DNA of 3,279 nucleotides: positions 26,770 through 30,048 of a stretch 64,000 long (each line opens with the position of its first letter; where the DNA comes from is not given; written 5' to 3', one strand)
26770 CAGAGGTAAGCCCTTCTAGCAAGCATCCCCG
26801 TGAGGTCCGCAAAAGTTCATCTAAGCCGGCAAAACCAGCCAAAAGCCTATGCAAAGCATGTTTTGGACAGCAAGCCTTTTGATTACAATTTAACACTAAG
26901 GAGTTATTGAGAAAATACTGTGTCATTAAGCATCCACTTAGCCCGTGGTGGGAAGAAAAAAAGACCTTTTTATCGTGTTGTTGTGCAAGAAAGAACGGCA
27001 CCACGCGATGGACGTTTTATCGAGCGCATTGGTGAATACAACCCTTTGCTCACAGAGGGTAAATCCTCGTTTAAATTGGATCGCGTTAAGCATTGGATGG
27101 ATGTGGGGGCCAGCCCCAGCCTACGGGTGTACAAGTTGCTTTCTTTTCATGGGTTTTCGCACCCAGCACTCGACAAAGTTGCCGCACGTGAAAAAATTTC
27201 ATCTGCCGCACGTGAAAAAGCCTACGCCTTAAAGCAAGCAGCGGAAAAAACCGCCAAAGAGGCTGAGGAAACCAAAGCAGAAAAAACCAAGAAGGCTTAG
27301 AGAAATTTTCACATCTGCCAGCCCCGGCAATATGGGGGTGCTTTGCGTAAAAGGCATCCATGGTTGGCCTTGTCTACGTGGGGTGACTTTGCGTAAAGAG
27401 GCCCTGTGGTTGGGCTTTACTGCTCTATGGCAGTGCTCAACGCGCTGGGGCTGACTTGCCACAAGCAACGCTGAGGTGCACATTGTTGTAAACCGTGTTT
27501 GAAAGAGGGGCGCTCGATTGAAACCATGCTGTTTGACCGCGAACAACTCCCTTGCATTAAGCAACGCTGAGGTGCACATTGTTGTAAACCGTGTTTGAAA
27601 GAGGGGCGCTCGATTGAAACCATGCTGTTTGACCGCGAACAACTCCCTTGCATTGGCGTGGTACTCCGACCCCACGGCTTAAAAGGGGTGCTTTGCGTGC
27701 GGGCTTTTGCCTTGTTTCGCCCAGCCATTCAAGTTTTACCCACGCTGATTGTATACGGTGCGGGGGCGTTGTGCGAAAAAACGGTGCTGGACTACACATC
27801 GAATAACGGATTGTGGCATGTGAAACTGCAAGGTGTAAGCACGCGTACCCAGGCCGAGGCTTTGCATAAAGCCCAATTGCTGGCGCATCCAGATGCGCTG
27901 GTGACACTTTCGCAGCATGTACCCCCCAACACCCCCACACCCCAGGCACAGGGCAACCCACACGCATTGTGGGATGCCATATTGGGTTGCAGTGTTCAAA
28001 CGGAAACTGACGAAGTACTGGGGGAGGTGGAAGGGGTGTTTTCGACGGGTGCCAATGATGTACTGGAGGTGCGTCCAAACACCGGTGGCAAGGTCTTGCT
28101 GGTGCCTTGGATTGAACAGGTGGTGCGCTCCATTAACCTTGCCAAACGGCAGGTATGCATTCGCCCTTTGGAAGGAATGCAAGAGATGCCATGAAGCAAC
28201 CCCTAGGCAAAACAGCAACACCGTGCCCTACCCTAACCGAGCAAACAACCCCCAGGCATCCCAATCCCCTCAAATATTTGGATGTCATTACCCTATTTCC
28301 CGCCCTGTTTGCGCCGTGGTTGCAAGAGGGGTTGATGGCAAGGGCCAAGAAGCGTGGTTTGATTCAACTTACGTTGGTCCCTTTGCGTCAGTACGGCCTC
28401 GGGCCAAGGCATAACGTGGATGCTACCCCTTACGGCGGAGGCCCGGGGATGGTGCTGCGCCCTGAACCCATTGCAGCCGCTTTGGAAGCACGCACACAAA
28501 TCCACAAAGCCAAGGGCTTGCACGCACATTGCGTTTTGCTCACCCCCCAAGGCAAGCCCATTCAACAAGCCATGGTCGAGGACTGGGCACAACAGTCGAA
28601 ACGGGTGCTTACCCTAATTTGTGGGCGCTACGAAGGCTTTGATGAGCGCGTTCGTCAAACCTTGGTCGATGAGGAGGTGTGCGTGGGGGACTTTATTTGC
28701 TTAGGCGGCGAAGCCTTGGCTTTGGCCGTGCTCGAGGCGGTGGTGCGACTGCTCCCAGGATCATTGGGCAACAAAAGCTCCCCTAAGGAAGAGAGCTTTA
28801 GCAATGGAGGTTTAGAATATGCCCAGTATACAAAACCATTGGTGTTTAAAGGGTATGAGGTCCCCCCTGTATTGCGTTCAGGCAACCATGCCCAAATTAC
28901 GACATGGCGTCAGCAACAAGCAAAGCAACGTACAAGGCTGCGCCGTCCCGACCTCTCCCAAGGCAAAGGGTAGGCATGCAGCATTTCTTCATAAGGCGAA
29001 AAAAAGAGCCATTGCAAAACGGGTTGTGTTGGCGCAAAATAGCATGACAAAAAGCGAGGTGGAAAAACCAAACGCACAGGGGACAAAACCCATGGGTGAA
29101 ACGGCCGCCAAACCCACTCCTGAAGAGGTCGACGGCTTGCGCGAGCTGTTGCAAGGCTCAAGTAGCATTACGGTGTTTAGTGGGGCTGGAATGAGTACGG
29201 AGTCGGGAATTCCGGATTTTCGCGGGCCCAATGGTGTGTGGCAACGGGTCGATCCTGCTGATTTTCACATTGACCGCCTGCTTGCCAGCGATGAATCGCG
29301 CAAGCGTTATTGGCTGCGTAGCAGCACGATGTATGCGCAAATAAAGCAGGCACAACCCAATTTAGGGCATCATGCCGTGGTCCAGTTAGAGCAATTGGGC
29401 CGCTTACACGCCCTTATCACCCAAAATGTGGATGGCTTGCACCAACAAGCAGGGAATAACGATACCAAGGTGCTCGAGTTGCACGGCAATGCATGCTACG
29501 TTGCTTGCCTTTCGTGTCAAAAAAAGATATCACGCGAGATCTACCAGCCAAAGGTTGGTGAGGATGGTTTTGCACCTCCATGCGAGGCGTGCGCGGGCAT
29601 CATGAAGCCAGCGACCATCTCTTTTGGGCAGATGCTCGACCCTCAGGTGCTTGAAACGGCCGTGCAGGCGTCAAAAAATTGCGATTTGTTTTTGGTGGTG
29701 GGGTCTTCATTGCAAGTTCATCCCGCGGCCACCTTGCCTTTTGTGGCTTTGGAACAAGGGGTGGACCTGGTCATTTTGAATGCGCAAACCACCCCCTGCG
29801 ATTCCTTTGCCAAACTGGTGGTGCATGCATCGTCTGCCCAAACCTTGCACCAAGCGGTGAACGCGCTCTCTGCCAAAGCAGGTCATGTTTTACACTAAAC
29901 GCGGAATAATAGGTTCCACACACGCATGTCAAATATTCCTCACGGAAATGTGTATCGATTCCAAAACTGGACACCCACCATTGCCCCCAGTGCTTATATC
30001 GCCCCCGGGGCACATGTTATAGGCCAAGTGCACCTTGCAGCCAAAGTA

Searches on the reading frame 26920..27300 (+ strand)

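Call 21: search_protein_families(library=pfam, proteins=[window:26920-27300:+])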
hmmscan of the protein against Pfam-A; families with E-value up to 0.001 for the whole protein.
window:26920-27300:+ (126 aa): 1 family
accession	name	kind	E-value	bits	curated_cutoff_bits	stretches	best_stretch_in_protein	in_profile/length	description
PF00886.24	Ribosomal_S16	-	7.1e-23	80.8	27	1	9-67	1-62/62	Ribosomal protein S16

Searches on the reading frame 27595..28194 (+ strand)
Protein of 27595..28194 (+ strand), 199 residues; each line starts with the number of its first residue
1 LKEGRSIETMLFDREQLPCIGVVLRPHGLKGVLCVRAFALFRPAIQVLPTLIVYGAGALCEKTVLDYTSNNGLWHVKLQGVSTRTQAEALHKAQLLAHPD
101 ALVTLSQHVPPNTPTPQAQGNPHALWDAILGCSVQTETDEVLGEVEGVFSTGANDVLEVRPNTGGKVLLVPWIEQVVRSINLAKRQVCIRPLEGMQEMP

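Call 6: search_protein_families(library=ncbifam, proteins=[window:27595-28194:+])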
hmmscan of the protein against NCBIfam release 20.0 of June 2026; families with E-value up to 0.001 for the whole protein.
window:27595-28194:+ (199 aa): 4 families
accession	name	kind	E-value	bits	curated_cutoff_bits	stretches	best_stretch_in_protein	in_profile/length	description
TIGR02273.1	16S_RimM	equivalog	1.8e-25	89.3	66.2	1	19-194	3-165/166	ribosome maturation factor RimM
NF011186.0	PRK14592.1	equivalog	4.6e-14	52.5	190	1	15-193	3-164/171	16S rRNA-processing protein RimM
NF010403.0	PRK13829.1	equivalog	7.3e-08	32.1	145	1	20-176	10-146/177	16S rRNA-processing protein RimM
NF011185.0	PRK14591.1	equivalog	8.1e-05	22.7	223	1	121-188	97-162/169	16S rRNA-processing protein RimM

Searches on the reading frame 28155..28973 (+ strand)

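Call 21: search_protein_families(library=pfam, proteins=[window:28155-28973:+])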
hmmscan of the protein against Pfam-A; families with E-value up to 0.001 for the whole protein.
window:28155-28973:+ (272 aa): 1 family
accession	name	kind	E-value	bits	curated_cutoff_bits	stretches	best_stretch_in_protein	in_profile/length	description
PF01746.26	tRNA_m1G_MT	-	2.5e-49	168.1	27.3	1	62-265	2-195/195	tRNA (Guanine-1)-methyltransferase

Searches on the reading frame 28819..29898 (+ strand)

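Call 27: search_protein_families(library=pfam, proteins=[window:28819-29898:+])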
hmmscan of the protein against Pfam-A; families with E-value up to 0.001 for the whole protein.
window:28819-29898:+ (359 aa): 1 family
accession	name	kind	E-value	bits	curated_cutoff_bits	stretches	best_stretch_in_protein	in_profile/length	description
PF02146.23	SIR2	-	1.7e-46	158.9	24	1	122-302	1-180/180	Sir2 family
